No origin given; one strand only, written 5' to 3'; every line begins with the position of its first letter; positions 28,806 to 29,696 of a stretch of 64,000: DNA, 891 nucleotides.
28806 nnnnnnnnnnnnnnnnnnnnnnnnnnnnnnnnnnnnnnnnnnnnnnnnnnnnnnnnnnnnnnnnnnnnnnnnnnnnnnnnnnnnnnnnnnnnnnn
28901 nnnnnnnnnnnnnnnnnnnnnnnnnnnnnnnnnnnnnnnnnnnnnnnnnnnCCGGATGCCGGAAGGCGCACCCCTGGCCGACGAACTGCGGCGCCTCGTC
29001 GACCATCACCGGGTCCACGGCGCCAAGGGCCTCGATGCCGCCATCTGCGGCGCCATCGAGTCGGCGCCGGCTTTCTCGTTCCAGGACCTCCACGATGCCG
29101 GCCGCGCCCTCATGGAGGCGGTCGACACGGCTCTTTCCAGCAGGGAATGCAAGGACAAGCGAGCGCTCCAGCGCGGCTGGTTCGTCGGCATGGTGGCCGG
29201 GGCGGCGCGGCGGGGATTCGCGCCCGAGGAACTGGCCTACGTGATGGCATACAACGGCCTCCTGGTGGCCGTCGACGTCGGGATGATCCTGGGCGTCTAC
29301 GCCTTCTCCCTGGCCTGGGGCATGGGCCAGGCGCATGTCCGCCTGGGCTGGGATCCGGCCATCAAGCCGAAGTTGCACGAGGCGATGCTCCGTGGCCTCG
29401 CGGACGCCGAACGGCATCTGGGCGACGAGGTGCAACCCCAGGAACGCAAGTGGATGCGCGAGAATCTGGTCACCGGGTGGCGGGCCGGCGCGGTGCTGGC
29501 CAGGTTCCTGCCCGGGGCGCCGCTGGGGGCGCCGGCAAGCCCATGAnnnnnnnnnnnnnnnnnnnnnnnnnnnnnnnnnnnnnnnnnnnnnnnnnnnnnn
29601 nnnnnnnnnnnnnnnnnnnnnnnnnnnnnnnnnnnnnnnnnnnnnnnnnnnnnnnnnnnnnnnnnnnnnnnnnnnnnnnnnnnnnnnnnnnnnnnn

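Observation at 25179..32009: Six-gene operon joining a giant surface lipoprotein and a FadL-like outer-membrane channel to an orphan KS-alpha / KS-beta(CLF) / ACP set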

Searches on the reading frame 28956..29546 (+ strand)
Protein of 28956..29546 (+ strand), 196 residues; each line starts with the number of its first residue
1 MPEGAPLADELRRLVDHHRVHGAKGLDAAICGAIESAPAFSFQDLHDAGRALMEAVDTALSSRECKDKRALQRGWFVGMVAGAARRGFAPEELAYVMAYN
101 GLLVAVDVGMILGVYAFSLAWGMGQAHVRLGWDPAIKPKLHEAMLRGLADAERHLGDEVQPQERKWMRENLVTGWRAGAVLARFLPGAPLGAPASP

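Call 9: search_protein_families(library=pfam, proteins=[window:28956-29546:+], max_evalue=0.01)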
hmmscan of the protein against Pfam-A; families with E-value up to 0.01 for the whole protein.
window:28956-29546:+ (196 aa): 0 families

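Call 10: search_protein_families(library=ncbifam, proteins=[window:28956-29546:+], max_evalue=0.01)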
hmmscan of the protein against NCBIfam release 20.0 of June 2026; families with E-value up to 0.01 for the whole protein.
window:28956-29546:+ (196 aa): 0 families

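Call 18: find_related_loci(query=A1, collection=genome_contigs, flank=10000)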
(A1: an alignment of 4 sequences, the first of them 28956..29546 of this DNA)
Query A1 (196 aa) in genome_contigs; peptide patterns used: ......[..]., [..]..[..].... (x = any residue, [..] = any of these).
35 stretches matched a pattern, but none encodes a relative of the query by tblastn (E <= 1e-3).

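Call 19: find_homologous_proteins(query=A1, max_evalue=0.01)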
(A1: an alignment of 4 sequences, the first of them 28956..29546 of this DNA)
Query A1 (4 sequences) (196 aa, profile of the alignment): 12 proteins with E <= 0.01 among 8000 candidates.
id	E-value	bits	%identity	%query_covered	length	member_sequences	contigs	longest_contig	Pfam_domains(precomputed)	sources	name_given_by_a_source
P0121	3.8e-116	404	76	96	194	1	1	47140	-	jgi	jgi:hypothetical protein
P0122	4.3e-116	404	100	100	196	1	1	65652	-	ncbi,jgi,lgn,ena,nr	ncbi:MAG: hypothetical protein FJZ01_00790 [Candidatus Sericytochromatia bacterium]|nr:hypothetical 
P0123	4.4e-116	404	83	98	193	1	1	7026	-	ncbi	-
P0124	8.5e-109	380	74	95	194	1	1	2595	-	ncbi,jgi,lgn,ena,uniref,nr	ncbi:MAG: hypothetical protein FJZ00_08270 [Candidatus Sericytochromatia bacterium]|uniref:Uncharact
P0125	4.4e-106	371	71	97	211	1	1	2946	-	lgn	-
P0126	3.0e-105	368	70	94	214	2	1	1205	-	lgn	-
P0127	9.5e-105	367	68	98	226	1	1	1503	-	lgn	-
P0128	3.2e-101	355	67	100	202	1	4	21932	-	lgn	-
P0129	1.3e-96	340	68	94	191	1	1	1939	-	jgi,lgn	-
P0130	1.1e-79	285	61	93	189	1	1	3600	-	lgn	-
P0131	1.1e-70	255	59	98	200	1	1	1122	-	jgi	jgi:hypothetical protein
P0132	1.5e-62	229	73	54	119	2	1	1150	-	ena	-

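Call 24: search_solved_structures(query=window:28956-29546:+, max_evalue=10)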
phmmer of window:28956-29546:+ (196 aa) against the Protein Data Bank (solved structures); distinct sequences matched with E-value up to 10: 1.
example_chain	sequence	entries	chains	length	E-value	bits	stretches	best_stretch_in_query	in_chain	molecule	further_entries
3ph0_A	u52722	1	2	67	1.2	12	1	130-169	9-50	AscE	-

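Call 52: predict_structure(alignment_id=A3)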
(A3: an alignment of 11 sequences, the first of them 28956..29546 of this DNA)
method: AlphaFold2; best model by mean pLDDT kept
length: 196 residues; sequences in the alignment: 11
mean_pLDDT: 89.2   pTM: 0.85
mean pLDDT of the five models: 89.2, 88.2, 88.1, 88.0, 87.7
residues with pLDDT >= 90: 149; 70-90: 32; 50-70: 7; < 50: 8
segments of 3 or more residues with pLDDT < 50: 1-3, 192-196
pLDDT, mean of each block of 10 residues (from residue 1): 71 95 91 93 91 92 90 90 94 96 91 93 92 94 98 95 96 94 69 41
secondary structure, 60 per line:
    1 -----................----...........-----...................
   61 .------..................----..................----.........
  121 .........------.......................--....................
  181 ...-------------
elements in order: H6-21 H26-36 H42-61 H68-85 H90-107 H112-129 H136-158 H161-183

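Call 54: search_protein_representatives(alignment_id=A3)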
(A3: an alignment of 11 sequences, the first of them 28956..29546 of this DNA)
Query: 11 sequences, 196 profile positions. Proteins with E-value up to 0.001 (for the whole library): 9; up to 1e-10: 5; up to 1e-30: 2. The best 9 are listed.
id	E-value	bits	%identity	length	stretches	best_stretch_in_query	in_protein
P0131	2.2e-91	321.2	-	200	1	1-195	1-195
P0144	4.4e-50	186.4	-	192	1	23-184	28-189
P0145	1.1e-13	67.6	-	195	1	15-158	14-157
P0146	1.8e-13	67.0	-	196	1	6-154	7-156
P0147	8.5e-12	61.5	-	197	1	21-186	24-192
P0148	6.6e-09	52.0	-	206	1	12-157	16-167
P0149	2.5e-07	46.9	-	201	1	9-153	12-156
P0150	1.4e-06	44.4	-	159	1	33-160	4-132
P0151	4.6e-06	42.8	-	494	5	26-83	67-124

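Call 56: find_encoding_contigs(protein=P0145, flank=10000, max_places=2)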
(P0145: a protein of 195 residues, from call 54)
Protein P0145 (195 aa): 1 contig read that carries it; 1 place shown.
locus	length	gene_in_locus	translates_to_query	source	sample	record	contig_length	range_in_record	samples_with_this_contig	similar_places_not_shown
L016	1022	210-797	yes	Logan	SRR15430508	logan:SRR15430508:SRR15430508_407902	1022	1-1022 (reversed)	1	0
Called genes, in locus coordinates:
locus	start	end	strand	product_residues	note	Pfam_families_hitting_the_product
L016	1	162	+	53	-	?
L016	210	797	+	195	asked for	-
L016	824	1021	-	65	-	?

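Call 62: find_related_loci(query=A5, collection=genome_contigs, flank=10000)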
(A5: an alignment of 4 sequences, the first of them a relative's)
Query A5 (197 aa) in genome_contigs; peptide patterns used: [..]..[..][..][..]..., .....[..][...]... (x = any residue, [..] = any of these).
9 stretches matched a pattern; 1 encode a relative of the query (tblastn E <= 1e-3); 1 distinct loci.
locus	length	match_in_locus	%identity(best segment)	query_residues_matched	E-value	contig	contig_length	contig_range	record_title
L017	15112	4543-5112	37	11-192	2e-35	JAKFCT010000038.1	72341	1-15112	MAG: Candidatus Sericytochromatia bacterium isolate LC028 contig-124_281, whole genome shotgun sequence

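Call 64: search_protein_families(library=pfam, proteins=[L017:356-1159:+, L017:1290-3119:+, L017:2998-3747:+, L017:3748-4518:+, L017:4519-5130:+, L017:5219-5950:-, L017:6069-6878:-, L017:7601-8557:-, L017:8606-11026:-], max_evalue=0.001)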
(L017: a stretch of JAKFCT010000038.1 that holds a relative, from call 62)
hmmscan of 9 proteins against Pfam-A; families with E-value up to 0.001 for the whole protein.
L017:356-1159:+ (267 aa): 1 family
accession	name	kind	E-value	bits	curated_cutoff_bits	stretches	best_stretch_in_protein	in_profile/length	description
PF14321.11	DUF4382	-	1e-13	52.2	25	1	78-240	24-136/136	Domain of unknown function (DUF4382)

L017:1290-3119:+ (609 aa): 3 families
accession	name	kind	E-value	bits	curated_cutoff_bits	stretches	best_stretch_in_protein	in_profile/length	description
PF05226.16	CHASE2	-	1.5e-45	156.3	26.3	1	17-302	2-255/257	CHASE2 domain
PF02518.31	HATPase_c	-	4.1e-11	43.8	26.4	1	498-592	4-110/111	Histidine kinase-, DNA gyrase B-, and HSP90-like ATPase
PF13581.12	HATPase_c_2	-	1.5e-05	25.5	27.4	1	495-546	27-83/127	Histidine kinase-like ATPase domain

L017:2998-3747:+ (249 aa): 2 families
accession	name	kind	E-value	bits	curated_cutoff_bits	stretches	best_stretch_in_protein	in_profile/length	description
PF00072.30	Response_reg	-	3e-31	108.3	30.2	1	37-149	1-111/111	Response regulator receiver domain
PF00196.25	GerE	-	8.7e-20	70.6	23.5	1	181-235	2-56/57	Bacterial regulatory proteins, luxR family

L017:3748-4518:+ (256 aa): 0 families

L017:4519-5130:+ (203 aa): 0 families

L017:5219-5950:- (243 aa): 0 families

L017:6069-6878:- (269 aa): 0 families

L017:7601-8557:- (318 aa): 2 families
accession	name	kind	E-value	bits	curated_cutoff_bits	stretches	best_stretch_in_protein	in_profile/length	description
PF00849.27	PseudoU_synth_2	-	4.6e-34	118.3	26.8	1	97-256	1-152/152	RNA pseudouridylate synthase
PF01479.30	S4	-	2.2e-12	46.9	22.8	1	24-70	1-48/48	S4 domain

L017:8606-11026:- (806 aa): 2 families
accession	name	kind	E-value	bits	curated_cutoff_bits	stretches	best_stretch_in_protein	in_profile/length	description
PF10150.14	RNase_E_G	-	2.9e-93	312.7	25.5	1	114-383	1-269/270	Ribonuclease E/G family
PF00575.29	S1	-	0.00014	22.7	22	1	37-99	4-61/74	S1 RNA binding domain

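Call 85: find_encoding_contigs(protein=P0144, flank=10000, max_places=2)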
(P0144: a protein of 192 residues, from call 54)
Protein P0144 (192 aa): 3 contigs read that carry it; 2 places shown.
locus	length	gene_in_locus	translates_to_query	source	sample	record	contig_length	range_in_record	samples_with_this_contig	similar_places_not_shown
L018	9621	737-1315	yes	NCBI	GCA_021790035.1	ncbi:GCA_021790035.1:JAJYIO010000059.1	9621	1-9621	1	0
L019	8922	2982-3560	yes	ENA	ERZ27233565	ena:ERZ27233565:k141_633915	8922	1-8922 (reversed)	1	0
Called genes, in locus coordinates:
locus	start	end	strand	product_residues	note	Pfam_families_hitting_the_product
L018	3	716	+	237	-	?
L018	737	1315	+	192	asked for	-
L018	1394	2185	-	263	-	PF03372:Exo_endo_phos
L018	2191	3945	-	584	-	PF14716:HHH_8, PF00633:HHH (faint), PF14520:HHH_5, PF14791:DNA_pol_B_thumb, PF02811:PHP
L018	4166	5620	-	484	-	-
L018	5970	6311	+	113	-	PF12840:HTH_20, PF01022:HTH_5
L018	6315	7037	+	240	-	-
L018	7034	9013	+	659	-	PF00361:Proton_antipo_M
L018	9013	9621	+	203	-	?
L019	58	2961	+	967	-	-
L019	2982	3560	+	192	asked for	-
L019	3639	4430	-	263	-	PF03372:Exo_endo_phos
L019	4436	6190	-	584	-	PF14716:HHH_8, PF00633:HHH (faint), PF14520:HHH_5, PF14791:DNA_pol_B_thumb, PF02811:PHP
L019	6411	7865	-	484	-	-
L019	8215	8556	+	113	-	PF12840:HTH_20, PF01022:HTH_5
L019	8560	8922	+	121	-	?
